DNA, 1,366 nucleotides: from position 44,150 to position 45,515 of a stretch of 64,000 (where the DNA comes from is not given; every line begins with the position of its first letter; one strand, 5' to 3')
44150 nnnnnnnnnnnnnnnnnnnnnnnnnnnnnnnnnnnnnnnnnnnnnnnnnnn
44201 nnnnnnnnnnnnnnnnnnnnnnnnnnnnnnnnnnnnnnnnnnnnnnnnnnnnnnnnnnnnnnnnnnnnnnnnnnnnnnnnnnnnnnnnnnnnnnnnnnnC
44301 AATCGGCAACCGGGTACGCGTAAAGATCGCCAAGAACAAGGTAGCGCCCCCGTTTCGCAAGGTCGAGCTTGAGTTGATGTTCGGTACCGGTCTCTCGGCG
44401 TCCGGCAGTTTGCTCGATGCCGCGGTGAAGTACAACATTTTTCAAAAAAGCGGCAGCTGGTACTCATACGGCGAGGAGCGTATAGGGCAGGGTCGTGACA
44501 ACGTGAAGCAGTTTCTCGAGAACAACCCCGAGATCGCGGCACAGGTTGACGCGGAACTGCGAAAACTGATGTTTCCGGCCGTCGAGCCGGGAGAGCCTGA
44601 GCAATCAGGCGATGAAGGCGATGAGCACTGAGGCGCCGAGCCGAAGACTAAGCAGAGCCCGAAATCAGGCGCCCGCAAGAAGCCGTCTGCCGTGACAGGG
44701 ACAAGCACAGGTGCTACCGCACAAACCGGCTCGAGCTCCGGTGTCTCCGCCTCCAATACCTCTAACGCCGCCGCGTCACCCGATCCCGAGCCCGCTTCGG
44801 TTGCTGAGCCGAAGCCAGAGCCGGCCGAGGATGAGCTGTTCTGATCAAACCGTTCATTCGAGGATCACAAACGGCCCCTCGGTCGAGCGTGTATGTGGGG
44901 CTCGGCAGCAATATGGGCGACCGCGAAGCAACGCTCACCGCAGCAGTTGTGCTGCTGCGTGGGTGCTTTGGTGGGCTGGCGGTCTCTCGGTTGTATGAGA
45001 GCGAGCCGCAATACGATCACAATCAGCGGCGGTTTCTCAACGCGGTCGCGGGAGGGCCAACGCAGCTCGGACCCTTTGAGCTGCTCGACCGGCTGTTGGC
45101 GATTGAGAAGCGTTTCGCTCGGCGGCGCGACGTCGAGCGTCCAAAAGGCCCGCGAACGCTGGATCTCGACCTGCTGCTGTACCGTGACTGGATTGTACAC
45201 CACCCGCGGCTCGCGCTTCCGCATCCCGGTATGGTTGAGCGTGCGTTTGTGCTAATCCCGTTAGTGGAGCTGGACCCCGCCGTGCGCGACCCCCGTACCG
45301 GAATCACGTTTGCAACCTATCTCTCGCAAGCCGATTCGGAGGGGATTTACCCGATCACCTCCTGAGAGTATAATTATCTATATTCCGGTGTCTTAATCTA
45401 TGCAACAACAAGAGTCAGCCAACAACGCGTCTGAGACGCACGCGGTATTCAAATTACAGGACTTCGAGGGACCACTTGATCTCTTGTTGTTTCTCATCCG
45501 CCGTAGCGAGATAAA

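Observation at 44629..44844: The recA stop codon (TGA) is followed by 70 in-frame, coding-like codons ending in an acidic-aromatic tip (AEDELF)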

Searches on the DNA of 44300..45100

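Call 41: search_rna_families(source=window, start=44300, end=45100, threshold=evalue, max_evalue=1)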
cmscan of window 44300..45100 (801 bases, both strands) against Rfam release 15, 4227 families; matches with E-value up to 1: 1.
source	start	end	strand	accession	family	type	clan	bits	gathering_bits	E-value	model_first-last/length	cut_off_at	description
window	44608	44658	+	RF01303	sR49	Gene; snRNA; snoRNA; CD-box;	-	17.6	50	0.74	1-56/56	no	Small nucleolar RNA sR49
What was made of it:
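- On Programmed stop-codon read-through / Sec recoding: Call 41: the only Rfam hit is sR49 at 17.6 bits (gathering score 50), E = 0.74.
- The Rfam scan gave only a chance-level hit (E = 0.74, call 41).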

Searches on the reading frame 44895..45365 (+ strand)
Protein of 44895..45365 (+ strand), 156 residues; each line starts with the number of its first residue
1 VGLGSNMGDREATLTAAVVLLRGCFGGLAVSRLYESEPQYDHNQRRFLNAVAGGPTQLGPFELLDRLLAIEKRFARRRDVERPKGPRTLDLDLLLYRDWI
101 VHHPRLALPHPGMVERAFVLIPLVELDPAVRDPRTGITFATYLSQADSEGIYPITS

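Call 31: search_protein_families(library=ncbifam, proteins=[window:44895-45365:+], max_evalue=0.001)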
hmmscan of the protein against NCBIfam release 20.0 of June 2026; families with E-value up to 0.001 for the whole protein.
window:44895-45365:+ (156 aa): 3 families
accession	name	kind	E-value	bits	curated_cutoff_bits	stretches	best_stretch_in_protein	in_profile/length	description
TIGR01498.1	folK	equivalog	2.2e-34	118.4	54.1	1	2-128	4-128/128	2-amino-4-hydroxy-6-hydroxymethyldihydropteridine diphosphokinase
NF010692.0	PRK14092.1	equivalog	3.9e-33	114.5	234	1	1-149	12-157/163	2-amino-4-hydroxy-6-hydroxymethyldihydropteridine diphosphokinase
NF007595.0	PRK10239.1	equivalog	9.4e-20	71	252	1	28-144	35-149/159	2-amino-4-hydroxy-6-hydroxymethyldihydropteridine diphosphokinase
